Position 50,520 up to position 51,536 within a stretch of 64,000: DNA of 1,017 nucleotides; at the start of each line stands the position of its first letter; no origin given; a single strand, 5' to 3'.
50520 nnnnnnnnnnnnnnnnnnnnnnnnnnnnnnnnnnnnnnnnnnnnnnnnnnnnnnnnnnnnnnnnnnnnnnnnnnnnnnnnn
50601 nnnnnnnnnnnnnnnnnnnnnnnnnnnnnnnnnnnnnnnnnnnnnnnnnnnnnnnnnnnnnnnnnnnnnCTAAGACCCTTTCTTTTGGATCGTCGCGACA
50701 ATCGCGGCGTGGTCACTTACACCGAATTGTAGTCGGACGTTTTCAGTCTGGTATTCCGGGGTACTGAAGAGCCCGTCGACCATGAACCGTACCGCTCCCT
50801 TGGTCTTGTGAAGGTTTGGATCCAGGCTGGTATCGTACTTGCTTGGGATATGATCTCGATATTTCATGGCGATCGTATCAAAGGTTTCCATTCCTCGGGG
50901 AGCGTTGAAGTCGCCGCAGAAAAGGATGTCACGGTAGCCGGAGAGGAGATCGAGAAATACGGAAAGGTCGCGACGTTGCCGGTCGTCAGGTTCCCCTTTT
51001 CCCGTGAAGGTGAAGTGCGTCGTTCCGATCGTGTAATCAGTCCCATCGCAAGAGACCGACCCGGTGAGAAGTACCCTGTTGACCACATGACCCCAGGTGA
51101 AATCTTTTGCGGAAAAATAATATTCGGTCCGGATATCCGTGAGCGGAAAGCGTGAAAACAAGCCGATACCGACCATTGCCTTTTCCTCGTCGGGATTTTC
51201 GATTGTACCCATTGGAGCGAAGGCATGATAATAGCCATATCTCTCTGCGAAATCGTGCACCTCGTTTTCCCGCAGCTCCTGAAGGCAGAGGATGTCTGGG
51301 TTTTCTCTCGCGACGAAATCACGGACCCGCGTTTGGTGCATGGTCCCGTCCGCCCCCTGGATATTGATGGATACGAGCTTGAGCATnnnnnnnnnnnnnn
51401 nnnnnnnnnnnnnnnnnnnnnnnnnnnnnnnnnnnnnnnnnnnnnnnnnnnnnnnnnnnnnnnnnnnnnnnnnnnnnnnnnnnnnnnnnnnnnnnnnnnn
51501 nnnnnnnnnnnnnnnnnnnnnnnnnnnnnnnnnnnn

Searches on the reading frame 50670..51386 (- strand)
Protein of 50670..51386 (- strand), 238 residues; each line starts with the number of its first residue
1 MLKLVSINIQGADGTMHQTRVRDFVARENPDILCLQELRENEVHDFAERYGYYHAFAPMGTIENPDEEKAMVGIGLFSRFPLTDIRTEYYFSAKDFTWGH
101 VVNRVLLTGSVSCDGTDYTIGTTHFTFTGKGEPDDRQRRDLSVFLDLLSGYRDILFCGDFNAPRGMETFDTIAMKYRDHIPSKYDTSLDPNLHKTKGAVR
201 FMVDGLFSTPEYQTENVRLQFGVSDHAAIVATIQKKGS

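Call 3: search_protein_families(library=pfam, proteins=[window:50670-51386:-], max_evalue=0.01)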
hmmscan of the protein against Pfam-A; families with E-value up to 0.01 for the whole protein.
window:50670-51386:- (238 aa): 1 family
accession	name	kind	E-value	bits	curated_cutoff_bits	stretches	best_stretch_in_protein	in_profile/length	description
PF03372.29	Exo_endo_phos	-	2.3e-16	60.6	24.5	1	6-190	2-174/225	Endonuclease/Exonuclease/phosphatase family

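Call 6: search_protein_families(library=ncbifam, proteins=[window:50670-51386:-], max_evalue=1)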
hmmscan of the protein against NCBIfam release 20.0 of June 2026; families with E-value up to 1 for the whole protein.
window:50670-51386:- (238 aa): 5 families
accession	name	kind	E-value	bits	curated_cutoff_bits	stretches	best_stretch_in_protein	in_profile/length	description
TIGR00633.1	xth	equivalog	5.4e-09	35.9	99.05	1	2-90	1-84/255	exodeoxyribonuclease III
TIGR00195.1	exoDNase_III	equivalog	5.9e-07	29.4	182.55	1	2-80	1-71/254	exodeoxyribonuclease III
NF008733.0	PRK11756.1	equivalog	0.0057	15.9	280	1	2-85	1-76/269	exodeoxyribonuclease III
NF003842.0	PRK05421.1-4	equivalog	0.013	14.9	144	1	3-58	33-90/259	endonuclease/exonuclease/phosphatase family protein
TIGR03287.1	methan_mark_16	hypoth_equivalog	0.028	12.9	363.95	1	45-175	127-249/391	methanogenesis marker 16 metalloprotein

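Call 7: search_protein_families(library=padloc, proteins=[window:50670-51386:-], max_evalue=1)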
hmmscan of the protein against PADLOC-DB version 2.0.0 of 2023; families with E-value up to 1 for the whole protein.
window:50670-51386:- (238 aa): 0 families

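Call 9: find_homologous_proteins(query=window:50670-51386:-)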
Query window:50670-51386:- (238 aa): 481 proteins with E <= 0.001 among 718 candidates; the best 120 are listed.
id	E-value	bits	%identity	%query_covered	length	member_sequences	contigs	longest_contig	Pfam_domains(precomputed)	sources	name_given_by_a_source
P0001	4.6e-155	532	97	100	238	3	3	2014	PF03372.30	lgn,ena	-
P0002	2.7e-96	340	64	99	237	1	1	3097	PF03372.30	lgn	-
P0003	7.4e-74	266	54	99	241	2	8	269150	PF03372.30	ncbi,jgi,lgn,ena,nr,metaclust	ncbi:MAG: hypothetical protein A2808_01145 [Candidatus Moranbacteria bacterium RIFCSPHIGHO2_01_FULL_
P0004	8.1e-72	260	53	100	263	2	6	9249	PF03372.30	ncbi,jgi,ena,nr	ncbi:MAG TPA: endonuclease/exonuclease/phosphatase family protein [Patescibacteria group bacterium]|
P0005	1.4e-71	259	52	100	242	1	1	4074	PF03372.30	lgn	-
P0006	2.0e-71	258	52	100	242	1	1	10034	PF03372.30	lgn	-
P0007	7.7e-71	256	53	98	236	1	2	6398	PF03372.30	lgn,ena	-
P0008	4.1e-70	254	52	100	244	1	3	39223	PF03372.30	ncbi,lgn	-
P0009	9.4e-70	253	53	98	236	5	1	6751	PF03372.30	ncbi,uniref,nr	ncbi:MAG: hypothetical protein A2751_04300 [Candidatus Doudnabacteria bacterium RIFCSPHIGHO2_01_FULL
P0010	1.7e-69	252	51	100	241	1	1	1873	PF03372.30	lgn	-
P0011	8.6e-68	246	51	100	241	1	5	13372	PF03372.30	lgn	-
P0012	7.9e-67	243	51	100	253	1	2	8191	PF03372.30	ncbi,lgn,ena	ncbi:MAG: endonuclease/exonuclease/phosphatase family protein [Patescibacteria group bacterium]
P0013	1.2e-66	243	50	98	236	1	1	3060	PF03372.30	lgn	-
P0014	3.4e-66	241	50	100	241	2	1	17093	PF03372.30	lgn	-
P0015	3.8e-65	238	51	98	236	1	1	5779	PF03372.30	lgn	-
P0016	6.3e-62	227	48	98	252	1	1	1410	PF03372.30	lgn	-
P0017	1.1e-59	220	49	100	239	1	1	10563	PF03372.30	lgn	-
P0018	8.3e-59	217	46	99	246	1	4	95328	PF03372.30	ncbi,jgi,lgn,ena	-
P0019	1.0e-57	213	47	99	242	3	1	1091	PF03372.30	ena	-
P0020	1.7e-57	213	48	99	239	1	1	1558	PF03372.30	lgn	-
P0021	3.0e-57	212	45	100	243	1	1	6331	PF03372.30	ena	-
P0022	4.0e-57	211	45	99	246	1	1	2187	PF03372.30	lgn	-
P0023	7.3e-57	211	45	99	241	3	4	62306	PF03372.30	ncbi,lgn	-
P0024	9.9e-57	210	45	98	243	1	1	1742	PF03372.30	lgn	-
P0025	1.8e-56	209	45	99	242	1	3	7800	PF03372.30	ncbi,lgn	-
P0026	8.0e-56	207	47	99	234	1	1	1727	PF03372.30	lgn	-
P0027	5.0e-55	205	44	98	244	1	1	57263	PF03372.30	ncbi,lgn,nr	ncbi:MAG: endonuclease/exonuclease/phosphatase family protein [bacterium]|nr:endonuclease/exonucleas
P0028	5.8e-54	201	45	99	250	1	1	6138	PF03372.30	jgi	jgi:endonuclease/exonuclease/phosphatase family metal-dependent hydrolase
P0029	6.7e-54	201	44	97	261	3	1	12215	PF03372.30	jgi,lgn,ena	-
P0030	9.4e-54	200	45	99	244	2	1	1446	PF03372.30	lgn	-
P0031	3.8e-53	198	44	98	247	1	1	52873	PF03372.30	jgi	jgi:exonuclease III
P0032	5.0e-53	198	44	99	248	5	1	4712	PF03372.30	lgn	-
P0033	6.8e-53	198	44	98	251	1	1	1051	PF03372.30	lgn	-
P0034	1.8e-52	196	46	90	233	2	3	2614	PF03372.30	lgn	-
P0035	2.1e-52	196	46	99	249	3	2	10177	PF03372.30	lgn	-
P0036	2.3e-52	196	43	99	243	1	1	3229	PF03372.30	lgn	-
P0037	5.5e-52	195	44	98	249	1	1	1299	PF03372.30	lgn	-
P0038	1.0e-51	194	42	99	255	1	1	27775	PF03372.30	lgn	-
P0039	1.2e-51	193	46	98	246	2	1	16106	PF03372.30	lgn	-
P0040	1.6e-51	193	44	99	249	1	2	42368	PF03372.30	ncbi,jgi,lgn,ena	ncbi:MAG TPA: endonuclease/exonuclease/phosphatase family protein [Candidatus Paceibacterota bacteri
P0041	1.7e-51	193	44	98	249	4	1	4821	PF03372.30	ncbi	-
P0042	2.0e-51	193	43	98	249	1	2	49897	PF03372.30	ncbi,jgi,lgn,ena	-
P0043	3.0e-51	192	45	99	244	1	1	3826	PF03372.30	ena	-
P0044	4.5e-51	192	44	98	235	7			PF03372.30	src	-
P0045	4.9e-51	192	43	98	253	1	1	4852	PF03372.30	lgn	-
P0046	5.0e-51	192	44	98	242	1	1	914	PF03372.30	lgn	-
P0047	5.4e-51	191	42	98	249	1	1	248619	PF03372.30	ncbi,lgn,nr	ncbi:MAG: endonuclease/exonuclease/phosphatase family protein [Parcubacteria group bacterium]|nr:end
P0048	6.6e-51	191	45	98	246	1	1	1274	PF03372.30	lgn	-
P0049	8.4e-51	191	42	99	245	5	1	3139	PF03372.30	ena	-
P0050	9.4e-51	191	43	99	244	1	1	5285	PF03372.30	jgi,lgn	-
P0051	1.6e-50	190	41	99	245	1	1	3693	PF03372.30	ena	-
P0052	1.7e-50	190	43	99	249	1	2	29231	PF03372.30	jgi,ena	-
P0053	2.1e-50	189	43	98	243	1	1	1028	PF03372.30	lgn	-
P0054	2.4e-50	189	44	98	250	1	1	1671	PF03372.30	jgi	jgi:endonuclease/exonuclease/phosphatase family metal-dependent hydrolase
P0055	7.2e-50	188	44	98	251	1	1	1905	PF03372.30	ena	-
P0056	7.6e-50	188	47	97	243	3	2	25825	PF03372.30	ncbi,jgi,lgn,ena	-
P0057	8.1e-50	188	44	98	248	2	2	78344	PF03372.30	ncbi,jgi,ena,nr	ncbi:MAG: endonuclease/exonuclease/phosphatase family protein [Candidatus Paceibacterota bacterium]|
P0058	9.3e-50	187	42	98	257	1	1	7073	PF03372.30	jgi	jgi:endonuclease/exonuclease/phosphatase family metal-dependent hydrolase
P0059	9.5e-50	187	42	98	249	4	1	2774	PF03372.30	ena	-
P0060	9.5e-50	187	43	99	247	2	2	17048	PF03372.30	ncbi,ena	-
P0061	9.7e-50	187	43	98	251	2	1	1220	PF03372.30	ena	-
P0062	1.1e-49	187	45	98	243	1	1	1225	PF03372.30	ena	-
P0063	1.1e-49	187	43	98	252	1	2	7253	PF03372.30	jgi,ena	jgi:endonuclease/exonuclease/phosphatase family metal-dependent hydrolase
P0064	1.6e-49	187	43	98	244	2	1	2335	PF03372.30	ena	-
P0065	1.8e-49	186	43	99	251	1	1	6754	PF03372.30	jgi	-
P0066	2.1e-49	186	43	98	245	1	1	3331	PF03372.30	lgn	-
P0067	3.6e-49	185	39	98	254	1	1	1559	PF03372.30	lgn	-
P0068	3.7e-49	185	43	98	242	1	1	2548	PF03372.30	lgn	-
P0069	3.8e-49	185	45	98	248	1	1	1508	PF03372.30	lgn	-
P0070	4.1e-49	185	42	98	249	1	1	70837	PF03372.30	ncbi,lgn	-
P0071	7.2e-49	184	42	98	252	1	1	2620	PF03372.30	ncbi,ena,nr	ncbi:MAG: endonuclease/exonuclease/phosphatase [Parcubacteria group bacterium Greene0416_79]|nr:MAG:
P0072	7.6e-49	184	42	98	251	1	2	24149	PF03372.30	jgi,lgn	jgi:endonuclease/exonuclease/phosphatase family metal-dependent hydrolase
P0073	1.0e-48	184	41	98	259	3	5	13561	PF03372.30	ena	-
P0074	1.1e-48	184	42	99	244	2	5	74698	PF03372.30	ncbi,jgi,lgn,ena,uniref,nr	ncbi:MAG: hypothetical protein COV91_05180 [Candidatus Taylorbacteria bacterium CG11_big_fil_rev_8_2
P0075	1.1e-48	184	42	98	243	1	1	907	PF03372.30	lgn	-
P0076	1.1e-48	184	41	97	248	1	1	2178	PF03372.30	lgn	-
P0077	1.8e-48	183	40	98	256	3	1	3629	PF03372.30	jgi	-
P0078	2.1e-48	183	39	94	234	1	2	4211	PF03372.30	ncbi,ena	ncbi:MAG: endonuclease/exonuclease/phosphatase family protein [Patescibacteria group bacterium]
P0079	2.7e-48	183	44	98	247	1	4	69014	PF03372.30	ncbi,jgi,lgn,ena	-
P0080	2.8e-48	183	39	97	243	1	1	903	PF03372.30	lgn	-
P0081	2.9e-48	182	43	98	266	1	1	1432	PF03372.30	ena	-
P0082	3.8e-48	182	41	98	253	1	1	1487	PF03372.30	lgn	-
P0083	4.1e-48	182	40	98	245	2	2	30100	PF03372.30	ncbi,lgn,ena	-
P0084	4.4e-48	182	44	98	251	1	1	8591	PF03372.30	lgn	-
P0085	4.5e-48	182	43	99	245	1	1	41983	PF03372.30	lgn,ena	-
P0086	9.8e-48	181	42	98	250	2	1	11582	PF03372.30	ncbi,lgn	-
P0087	1.0e-47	181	42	98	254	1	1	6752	PF03372.30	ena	-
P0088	1.0e-47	181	46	98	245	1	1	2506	PF03372.30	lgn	-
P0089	1.0e-47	181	43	99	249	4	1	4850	PF03372.30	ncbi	-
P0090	1.1e-47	181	43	98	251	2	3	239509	PF03372.30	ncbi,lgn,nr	ncbi:MAG: endonuclease/exonuclease/phosphatase family protein [Candidatus Wildermuthbacteria bacteri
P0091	1.4e-47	180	42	99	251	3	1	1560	PF03372.30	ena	-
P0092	1.5e-47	180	48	83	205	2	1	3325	PF03372.30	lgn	-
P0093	1.6e-47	180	39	97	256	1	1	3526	PF03372.30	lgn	-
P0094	1.6e-47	180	44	99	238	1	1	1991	PF03372.30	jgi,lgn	jgi:endonuclease/exonuclease/phosphatase family metal-dependent hydrolase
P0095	1.7e-47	180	39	99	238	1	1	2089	PF03372.30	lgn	-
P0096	1.7e-47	180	41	98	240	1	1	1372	PF03372.30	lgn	-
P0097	1.9e-47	180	43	92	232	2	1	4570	PF03372.30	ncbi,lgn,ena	-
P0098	2.0e-47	180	44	98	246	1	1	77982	PF03372.30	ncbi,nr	ncbi:MAG: endonuclease/exonuclease/phosphatase family protein [bacterium]|nr:endonuclease/exonucleas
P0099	2.4e-47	179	40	100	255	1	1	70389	PF03372.30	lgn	-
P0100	2.6e-47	179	42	98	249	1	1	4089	PF03372.30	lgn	-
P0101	2.7e-47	179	41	98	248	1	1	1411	PF03372.30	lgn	-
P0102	3.0e-47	179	40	98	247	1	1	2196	PF03372.30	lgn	-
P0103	3.2e-47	179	40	99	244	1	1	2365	PF03372.30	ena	-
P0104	3.3e-47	179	42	98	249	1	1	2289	PF03372.30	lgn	-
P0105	3.3e-47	179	42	98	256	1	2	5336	PF03372.30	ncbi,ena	-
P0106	3.5e-47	179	43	98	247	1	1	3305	PF03372.30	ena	-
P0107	3.5e-47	179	43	100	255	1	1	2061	PF03372.30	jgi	jgi:endonuclease/exonuclease/phosphatase family metal-dependent hydrolase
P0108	3.6e-47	179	42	99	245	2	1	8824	PF03372.30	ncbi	-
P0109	6.5e-47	178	39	98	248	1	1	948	PF03372.30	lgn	-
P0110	6.9e-47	178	41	99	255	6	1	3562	PF03372.30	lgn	-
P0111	7.9e-47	178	42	97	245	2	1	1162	PF03372.30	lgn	-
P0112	8.0e-47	178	42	99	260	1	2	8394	PF03372.30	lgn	-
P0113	8.0e-47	178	40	100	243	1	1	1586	PF03372.30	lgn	-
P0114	9.6e-47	177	41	93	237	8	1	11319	PF03372.30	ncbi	ncbi:MAG: endonuclease/exonuclease/phosphatase family protein [Patescibacteria group bacterium]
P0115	1.1e-46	177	43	99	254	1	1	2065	PF03372.30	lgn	-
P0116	1.3e-46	177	42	98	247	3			PF03372.30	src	-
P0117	1.4e-46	177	43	99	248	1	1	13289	PF03372.30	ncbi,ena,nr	ncbi:MAG: endonuclease/exonuclease/phosphatase family protein [Candidatus Kaiserbacteria bacterium]|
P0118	1.4e-46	177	40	98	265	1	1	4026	PF03372.30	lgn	-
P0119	1.5e-46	177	41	97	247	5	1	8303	PF03372.30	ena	-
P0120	1.6e-46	177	40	98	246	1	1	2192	PF03372.30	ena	-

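Call 12: find_encoding_contigs(protein=P0003, flank=6000, max_places=4)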
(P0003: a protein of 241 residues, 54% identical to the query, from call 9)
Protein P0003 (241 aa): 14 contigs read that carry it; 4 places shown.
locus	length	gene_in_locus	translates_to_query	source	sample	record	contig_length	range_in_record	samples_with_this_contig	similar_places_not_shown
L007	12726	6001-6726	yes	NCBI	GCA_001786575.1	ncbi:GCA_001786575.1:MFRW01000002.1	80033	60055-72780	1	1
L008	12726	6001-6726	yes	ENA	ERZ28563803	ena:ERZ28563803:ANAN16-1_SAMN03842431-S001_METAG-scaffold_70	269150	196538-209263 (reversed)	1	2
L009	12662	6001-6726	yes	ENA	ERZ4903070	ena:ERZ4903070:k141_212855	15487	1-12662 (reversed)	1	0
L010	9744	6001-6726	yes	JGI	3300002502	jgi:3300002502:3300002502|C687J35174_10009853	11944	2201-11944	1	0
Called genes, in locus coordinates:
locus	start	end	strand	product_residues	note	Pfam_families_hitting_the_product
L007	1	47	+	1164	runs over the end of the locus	PF00535:Glycos_transf_2, PF10111:Glyco_tranf_2_2, PF13641:Glyco_tranf_2_3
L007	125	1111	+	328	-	-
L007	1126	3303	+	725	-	-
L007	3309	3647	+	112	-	-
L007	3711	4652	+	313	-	PF00535:Glycos_transf_2, PF10111:Glyco_tranf_2_2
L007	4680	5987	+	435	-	PF03721:UDPG_MGDP_dh_N, PF00984:UDPG_MGDP_dh, PF03720:UDPG_MGDP_dh_C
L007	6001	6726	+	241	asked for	PF03372:Exo_endo_phos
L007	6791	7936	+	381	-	PF13439:Glyco_transf_4, PF13477:Glyco_trans_4_2 (weak), PF13579:Glyco_trans_4_4, PF20706:GT4-conflict, PF00534:Glycos_transf_1, PF13692:Glyco_trans_1_4, PF13524:Glyco_trans_1_2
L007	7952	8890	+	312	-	PF03706:LPG_synthase_TM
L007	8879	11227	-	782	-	PF02366:PMT, PF13231:PMT_2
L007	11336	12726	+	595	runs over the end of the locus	PF02366:PMT, PF13231:PMT_2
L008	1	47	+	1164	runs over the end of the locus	PF00535:Glycos_transf_2, PF10111:Glyco_tranf_2_2, PF13641:Glyco_tranf_2_3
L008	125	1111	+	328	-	-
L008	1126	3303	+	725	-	-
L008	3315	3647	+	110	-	-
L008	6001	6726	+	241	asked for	PF03372:Exo_endo_phos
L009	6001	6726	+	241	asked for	PF03372:Exo_endo_phos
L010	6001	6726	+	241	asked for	PF03372:Exo_endo_phos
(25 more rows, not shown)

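Call 15: search_solved_structures(query=window:50670-51386:-, max_evalue=10, show_alignments=2)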
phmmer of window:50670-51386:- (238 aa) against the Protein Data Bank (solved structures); distinct sequences matched with E-value up to 10: 47.
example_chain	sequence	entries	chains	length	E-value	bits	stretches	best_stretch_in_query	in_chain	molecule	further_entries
3w2y_A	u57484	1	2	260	0.0002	24.2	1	2-162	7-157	Exodeoxyribonuclease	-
3w2x_A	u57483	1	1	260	0.0002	24.2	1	2-162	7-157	Exodeoxyribonuclease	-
3fzi_A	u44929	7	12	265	0.00021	24.1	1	2-162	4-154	Exodeoxyribonuclease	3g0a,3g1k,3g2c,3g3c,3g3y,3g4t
3g91_A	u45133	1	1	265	0.00021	24.1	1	2-162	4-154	Exodeoxyribonuclease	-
3g00_A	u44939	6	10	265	0.00083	22.1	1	2-91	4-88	Exodeoxyribonuclease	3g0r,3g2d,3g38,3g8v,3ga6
6lpm_A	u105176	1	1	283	0.0014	21.4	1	2-106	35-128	Exodeoxyribonuclease III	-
9dp1_A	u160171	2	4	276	0.0015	21.3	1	2-162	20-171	DNA repair nuclease/redox regulator APEX1, mitochondrial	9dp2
6p94_A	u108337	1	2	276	0.0019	21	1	2-162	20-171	DNA-(apurinic or apyrimidinic site) lyase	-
5wn3_A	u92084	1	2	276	0.0019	20.9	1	2-162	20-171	DNA-(apurinic or apyrimidinic site) lyase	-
7mev_A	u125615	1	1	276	0.0019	20.9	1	2-162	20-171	DNA-(apurinic or apyrimidinic site) endonuclease, mitochondrial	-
5wn0_A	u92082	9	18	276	0.0019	20.9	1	2-162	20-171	DNA-(apurinic or apyrimidinic site) lyase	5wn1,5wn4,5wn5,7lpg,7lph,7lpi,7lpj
9dp3_A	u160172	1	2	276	0.0019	20.9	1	2-162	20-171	DNA repair nuclease/redox regulator APEX1, mitochondrial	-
6w4i_A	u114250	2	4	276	0.002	20.9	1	2-162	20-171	DNA-(apurinic or apyrimidinic site) lyase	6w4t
9dp4_A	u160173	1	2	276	0.002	20.9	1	2-162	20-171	DNA repair nuclease/redox regulator APEX1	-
2o3h_A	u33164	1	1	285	0.002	20.9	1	2-162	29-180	DNA-(apurinic or apyrimidinic site) lyase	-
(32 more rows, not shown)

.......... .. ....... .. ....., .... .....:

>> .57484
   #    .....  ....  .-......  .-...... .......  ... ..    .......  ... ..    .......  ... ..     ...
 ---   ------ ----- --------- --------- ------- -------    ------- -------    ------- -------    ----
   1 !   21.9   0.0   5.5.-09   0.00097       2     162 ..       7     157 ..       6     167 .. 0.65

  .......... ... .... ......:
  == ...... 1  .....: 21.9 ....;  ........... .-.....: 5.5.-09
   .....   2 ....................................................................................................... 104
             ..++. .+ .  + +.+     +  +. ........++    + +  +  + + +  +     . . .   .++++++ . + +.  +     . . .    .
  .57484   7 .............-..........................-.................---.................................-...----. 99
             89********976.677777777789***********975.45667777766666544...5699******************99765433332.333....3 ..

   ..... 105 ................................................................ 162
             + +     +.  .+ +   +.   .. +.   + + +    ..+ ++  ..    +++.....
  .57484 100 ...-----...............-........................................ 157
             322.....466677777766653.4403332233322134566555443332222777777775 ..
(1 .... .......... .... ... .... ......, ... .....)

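Call 23: predict_structure(alignment_id=A2)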
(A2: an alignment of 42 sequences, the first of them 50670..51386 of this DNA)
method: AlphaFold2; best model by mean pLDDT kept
length: 238 residues; sequences in the alignment: 42
mean_pLDDT: 93.7   pTM: 0.92
mean pLDDT of the five models: 93.7, 93.6, 92.5, 92.1, 90.3
residues with pLDDT >= 90: 196; 70-90: 37; 50-70: 5; < 50: 0
segments of 3 or more residues with pLDDT < 50: none
pLDDT, mean of each block of 10 residues (from residue 1): 96 76 98 96 95 97 83 97 98 83 94 97 87 90 98 97 94 98 97 92 97 98 97 94
secondary structure, 60 per line:
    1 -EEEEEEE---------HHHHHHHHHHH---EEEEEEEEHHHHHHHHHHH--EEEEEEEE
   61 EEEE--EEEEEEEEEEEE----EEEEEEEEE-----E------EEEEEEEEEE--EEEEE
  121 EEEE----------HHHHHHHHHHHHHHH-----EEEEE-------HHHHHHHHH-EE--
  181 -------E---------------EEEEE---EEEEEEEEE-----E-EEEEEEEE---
elements in order: E2-8 H18-28 E32-39 H40-50 E53-64 E67-78 E83-91 E104-113 E116-124 H135-149 E155-159 H167-175 E204-208 E212-220 E228-235

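Call 28: find_related_loci(query=A2, collection=metagenome_contigs, flank=6000)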
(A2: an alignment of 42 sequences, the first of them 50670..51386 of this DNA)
Query A2 (238 aa) in metagenome_contigs; peptide patterns used: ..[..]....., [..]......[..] (x = any residue, [..] = any of these).
600 stretches matched a pattern (row limit reached: there are more); 481 encode a relative of the query (tblastn E <= 1e-3); the best 80 are kept; 80 distinct loci.
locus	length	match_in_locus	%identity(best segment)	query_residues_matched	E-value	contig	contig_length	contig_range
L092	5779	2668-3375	53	1-234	9e-77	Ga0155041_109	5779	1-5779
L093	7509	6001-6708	52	1-234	1e-75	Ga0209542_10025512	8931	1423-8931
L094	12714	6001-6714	46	2-236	5e-66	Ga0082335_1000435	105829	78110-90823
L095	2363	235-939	45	4-233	2e-63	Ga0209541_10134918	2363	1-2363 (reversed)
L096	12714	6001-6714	45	2-235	4e-62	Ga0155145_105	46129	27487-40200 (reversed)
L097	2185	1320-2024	44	4-233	1e-62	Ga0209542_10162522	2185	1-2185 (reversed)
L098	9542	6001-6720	46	2-235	4e-61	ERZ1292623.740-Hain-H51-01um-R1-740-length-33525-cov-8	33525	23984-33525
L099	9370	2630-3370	43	2-235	1e-59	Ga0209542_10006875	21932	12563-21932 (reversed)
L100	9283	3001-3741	43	2-235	1e-59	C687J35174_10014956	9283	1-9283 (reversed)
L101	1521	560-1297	44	2-237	1e-61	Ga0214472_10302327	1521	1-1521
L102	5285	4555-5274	43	2-236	1e-58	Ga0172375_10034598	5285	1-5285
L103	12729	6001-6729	43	2-235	7e-58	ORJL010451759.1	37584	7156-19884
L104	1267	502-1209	41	2-233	7e-61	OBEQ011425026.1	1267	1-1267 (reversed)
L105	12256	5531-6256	43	2-238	6e-58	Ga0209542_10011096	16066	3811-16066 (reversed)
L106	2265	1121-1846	43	2-238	1e-58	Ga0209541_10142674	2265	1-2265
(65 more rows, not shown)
